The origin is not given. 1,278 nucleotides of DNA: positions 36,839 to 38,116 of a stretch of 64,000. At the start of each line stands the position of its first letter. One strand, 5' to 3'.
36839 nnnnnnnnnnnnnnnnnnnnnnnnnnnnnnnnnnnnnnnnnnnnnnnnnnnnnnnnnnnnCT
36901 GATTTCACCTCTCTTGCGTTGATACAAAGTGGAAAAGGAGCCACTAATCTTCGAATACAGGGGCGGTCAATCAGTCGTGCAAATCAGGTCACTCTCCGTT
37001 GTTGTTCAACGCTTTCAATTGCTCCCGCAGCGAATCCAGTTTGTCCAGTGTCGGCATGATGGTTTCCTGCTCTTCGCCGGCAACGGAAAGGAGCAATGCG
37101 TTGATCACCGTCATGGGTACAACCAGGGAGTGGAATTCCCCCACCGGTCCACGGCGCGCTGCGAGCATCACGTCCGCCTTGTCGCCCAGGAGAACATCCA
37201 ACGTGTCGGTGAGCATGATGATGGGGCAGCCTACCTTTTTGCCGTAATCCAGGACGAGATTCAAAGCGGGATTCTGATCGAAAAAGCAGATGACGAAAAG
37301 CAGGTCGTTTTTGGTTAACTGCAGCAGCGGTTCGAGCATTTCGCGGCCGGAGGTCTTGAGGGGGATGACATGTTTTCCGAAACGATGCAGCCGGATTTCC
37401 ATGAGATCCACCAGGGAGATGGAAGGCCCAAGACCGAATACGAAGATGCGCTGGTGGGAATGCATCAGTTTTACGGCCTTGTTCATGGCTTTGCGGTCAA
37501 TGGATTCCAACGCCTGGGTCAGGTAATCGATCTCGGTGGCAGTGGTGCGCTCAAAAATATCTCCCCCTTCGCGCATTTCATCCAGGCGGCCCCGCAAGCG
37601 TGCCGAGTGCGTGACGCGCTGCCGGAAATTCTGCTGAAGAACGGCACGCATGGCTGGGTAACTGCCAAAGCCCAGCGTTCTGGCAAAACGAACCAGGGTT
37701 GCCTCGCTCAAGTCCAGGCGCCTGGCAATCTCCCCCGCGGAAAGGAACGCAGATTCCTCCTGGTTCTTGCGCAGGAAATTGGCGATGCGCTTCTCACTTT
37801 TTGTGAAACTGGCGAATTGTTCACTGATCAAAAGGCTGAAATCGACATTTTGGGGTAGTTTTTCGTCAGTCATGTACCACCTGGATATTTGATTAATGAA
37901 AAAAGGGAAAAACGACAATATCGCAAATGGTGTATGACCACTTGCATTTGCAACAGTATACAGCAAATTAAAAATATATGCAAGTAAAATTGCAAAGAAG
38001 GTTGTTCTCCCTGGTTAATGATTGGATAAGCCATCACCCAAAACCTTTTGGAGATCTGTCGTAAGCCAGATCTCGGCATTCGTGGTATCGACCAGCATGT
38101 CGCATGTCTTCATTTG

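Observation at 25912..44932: About 19 kb co-directional kinase / phosphomutase / HAD / TIM-barrel / Afu-like ABC / PiT locus: candidate undescribed phospho-(acid)sugar system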

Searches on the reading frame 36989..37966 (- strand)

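Call 4: search_protein_families(library=pfam, proteins=[window:36989-37966:-], max_evalue=0.01)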
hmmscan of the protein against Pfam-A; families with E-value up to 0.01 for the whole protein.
window:36989-37966:- (325 aa): 2 families
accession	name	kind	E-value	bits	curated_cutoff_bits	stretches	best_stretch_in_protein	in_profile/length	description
PF01418.23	HTH_6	-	1.2e-14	54.5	28.3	1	46-115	6-75/77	Helix-turn-helix domain, rpiR family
PF01380.27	SIS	-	8.1e-07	29.3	25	1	169-293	3-130/131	SIS domain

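Call 6: search_protein_families(library=ncbifam, proteins=[window:36989-37966:-], max_evalue=0.01)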
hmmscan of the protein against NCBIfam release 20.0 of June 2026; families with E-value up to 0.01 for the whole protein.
window:36989-37966:- (325 aa): 9 families
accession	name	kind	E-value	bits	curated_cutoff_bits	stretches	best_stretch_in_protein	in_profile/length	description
NF040776.2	AlsR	equivalog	1.7e-17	63.3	400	1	53-310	14-271/279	transcriptional repressor AlsR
NF008590.0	PRK11557.1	equivalog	2.9e-17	63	355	1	45-265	5-225/282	MurR/RpiR family transcriptional regulator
NF008458.0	PRK11337.1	equivalog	3.5e-17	62.3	378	1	47-304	20-277/293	MurR/RpiR family transcriptional regulator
NF008451.0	PRK11302.1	subfamily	1.1e-15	57.9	296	1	47-201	7-158/286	transcriptional regulator HexR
NF010701.0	PRK14101.1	equivalog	4e-12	45.1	920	1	53-270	353-565/638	bifunctional transcriptional regulator/glucokinase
NF012026.0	PRK15482.1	equivalog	1.7e-08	34.3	408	1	50-268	10-231/285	HTH-type transcriptional regulator MurR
TIGR03127.2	RuMP_HxlB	equivalog_domain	1.2e-05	25.3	160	1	148-268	7-121/178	6-phospho-3-hexuloisomerase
NF046014.1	sap1_reg_SapR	equivalog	0.00015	21.2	500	1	47-141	5-95/295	sap1 transcriptional regulator SapR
NF041755.1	RuMP_HxlAB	equivalog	0.0004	19.4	500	1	141-272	216-341/391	bifunctional 3-hexulose-6-phosphate synthase/6-phospho-3-hexuloisomerase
